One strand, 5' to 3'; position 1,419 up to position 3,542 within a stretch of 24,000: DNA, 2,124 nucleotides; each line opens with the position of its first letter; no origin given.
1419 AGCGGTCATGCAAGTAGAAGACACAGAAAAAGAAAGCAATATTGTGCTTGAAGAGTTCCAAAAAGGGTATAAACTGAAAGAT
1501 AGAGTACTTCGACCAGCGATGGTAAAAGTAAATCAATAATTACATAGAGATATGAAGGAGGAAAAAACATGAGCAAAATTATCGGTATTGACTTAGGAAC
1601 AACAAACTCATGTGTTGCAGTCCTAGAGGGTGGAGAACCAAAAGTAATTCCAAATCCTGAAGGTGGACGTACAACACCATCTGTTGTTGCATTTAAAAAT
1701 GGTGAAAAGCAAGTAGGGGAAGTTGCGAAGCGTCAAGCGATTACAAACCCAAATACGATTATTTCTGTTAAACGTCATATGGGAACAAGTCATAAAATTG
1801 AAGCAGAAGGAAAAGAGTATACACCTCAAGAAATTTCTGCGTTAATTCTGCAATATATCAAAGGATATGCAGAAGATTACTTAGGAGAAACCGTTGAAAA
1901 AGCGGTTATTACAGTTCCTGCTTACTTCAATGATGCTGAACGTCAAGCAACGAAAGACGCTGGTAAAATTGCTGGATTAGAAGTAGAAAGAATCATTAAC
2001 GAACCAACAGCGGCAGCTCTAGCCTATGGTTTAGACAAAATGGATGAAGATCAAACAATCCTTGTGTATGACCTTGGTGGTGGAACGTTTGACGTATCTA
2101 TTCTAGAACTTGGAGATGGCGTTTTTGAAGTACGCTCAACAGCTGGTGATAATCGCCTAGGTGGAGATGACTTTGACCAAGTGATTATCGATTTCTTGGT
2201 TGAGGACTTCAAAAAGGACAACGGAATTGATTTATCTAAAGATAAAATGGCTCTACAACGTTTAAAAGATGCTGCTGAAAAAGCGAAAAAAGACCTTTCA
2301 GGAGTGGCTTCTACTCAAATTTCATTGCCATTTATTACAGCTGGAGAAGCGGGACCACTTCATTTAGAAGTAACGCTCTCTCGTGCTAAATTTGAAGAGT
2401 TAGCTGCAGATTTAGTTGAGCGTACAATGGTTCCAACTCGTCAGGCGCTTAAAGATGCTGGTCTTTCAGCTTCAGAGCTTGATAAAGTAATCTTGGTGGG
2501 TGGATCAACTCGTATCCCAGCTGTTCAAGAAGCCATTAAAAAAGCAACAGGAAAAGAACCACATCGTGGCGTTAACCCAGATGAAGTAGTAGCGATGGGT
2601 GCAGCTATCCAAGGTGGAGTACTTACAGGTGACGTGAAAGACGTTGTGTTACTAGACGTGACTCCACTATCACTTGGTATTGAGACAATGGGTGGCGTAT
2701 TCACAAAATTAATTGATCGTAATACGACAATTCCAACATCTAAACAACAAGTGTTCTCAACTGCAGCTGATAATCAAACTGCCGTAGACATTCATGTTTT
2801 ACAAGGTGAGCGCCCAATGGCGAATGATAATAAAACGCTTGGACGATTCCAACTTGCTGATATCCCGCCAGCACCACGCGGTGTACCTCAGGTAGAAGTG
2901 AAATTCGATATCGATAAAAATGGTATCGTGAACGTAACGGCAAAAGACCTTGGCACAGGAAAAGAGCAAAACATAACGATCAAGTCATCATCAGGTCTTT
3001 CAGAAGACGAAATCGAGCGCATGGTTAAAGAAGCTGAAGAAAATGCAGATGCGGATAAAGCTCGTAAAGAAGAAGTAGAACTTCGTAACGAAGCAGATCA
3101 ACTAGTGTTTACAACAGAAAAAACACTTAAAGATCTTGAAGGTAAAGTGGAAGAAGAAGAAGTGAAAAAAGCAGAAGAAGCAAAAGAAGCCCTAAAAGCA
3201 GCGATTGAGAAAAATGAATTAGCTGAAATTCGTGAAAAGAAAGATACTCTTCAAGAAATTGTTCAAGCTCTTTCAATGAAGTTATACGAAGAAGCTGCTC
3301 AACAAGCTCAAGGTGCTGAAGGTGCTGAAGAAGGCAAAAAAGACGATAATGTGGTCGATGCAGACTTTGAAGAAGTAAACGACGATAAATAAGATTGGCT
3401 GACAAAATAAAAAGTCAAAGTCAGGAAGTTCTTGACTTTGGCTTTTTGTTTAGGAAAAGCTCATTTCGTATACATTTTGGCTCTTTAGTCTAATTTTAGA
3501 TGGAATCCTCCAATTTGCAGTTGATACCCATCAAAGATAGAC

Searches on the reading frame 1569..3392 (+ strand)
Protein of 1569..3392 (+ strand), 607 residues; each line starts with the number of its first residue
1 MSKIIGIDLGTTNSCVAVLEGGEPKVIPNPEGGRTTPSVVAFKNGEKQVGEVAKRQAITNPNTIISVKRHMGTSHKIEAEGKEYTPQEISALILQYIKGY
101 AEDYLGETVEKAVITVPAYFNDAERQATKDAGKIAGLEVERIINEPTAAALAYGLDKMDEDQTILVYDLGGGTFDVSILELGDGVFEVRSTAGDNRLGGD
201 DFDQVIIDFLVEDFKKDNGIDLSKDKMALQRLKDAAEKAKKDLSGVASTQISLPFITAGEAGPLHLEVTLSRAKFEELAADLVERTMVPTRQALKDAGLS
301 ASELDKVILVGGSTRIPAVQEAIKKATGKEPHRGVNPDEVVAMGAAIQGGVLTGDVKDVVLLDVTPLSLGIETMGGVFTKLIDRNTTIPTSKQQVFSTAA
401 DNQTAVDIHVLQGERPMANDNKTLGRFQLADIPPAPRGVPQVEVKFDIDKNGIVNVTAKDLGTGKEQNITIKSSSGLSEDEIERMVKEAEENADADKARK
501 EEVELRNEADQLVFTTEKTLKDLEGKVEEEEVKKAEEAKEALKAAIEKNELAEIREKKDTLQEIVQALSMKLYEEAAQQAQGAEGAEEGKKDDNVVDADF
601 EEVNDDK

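Call 27: search_protein_families(library=ncbifam, proteins=[window:1569-3392:+], max_evalue=0.00001)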
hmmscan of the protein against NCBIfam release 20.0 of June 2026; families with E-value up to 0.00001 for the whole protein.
window:1569-3392:+ (607 aa): 13 families
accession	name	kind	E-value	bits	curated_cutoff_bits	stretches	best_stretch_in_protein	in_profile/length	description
NF001413.0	PRK00290.1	equivalog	5.1e-299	993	648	1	1-607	1-625/625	molecular chaperone DnaK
TIGR02350.1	prok_dnaK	equivalog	3.1e-285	947.2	822.55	1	3-573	1-595/596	molecular chaperone DnaK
NF009947.0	PRK13411.1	equivalog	1.3e-263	876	1002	2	77-587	101-614/662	molecular chaperone DnaK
NF009946.0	PRK13410.1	equivalog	9.2e-235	780.9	1019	2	81-579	107-608/669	molecular chaperone DnaK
TIGR01991.1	HscA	equivalog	4.1e-178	593.6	708.55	2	77-579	98-591/600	Fe-S protein assembly chaperone HscA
NF003520.0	PRK05183.1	subfamily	1.9e-177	591.5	620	2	77-580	118-612/621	Fe-S protein assembly chaperone HscA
NF002399.0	PRK01433.1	equivalog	1.3e-124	417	743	1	4-571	21-577/595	Fe-S protein assembly chaperone HscA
NF008673.0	PRK11678.1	equivalog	8.4e-22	77.6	331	2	88-203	128-256/450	molecular chaperone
NF010539.0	PRK13927.1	subfamily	1.5e-19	70.1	293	1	2-346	6-323/339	rod shape-determining protein MreB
TIGR00904.1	mreB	subfamily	8.1e-18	64.6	365.75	1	2-345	2-322/334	MreB/Mrl family cell shape determining protein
NF011660.0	PRK15080.1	equivalog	1.3e-13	50.8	182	1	93-193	78-172/277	ethanolamine utilization protein EutJ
NF010540.1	PRK13929.1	exception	3e-13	49.6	515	1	3-346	5-321/334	rod-share determining protein MreBH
TIGR02529.1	EutJ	subfamily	1.4e-12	47.6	152.1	1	93-195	45-141/239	ethanolamine utilization protein EutJ family protein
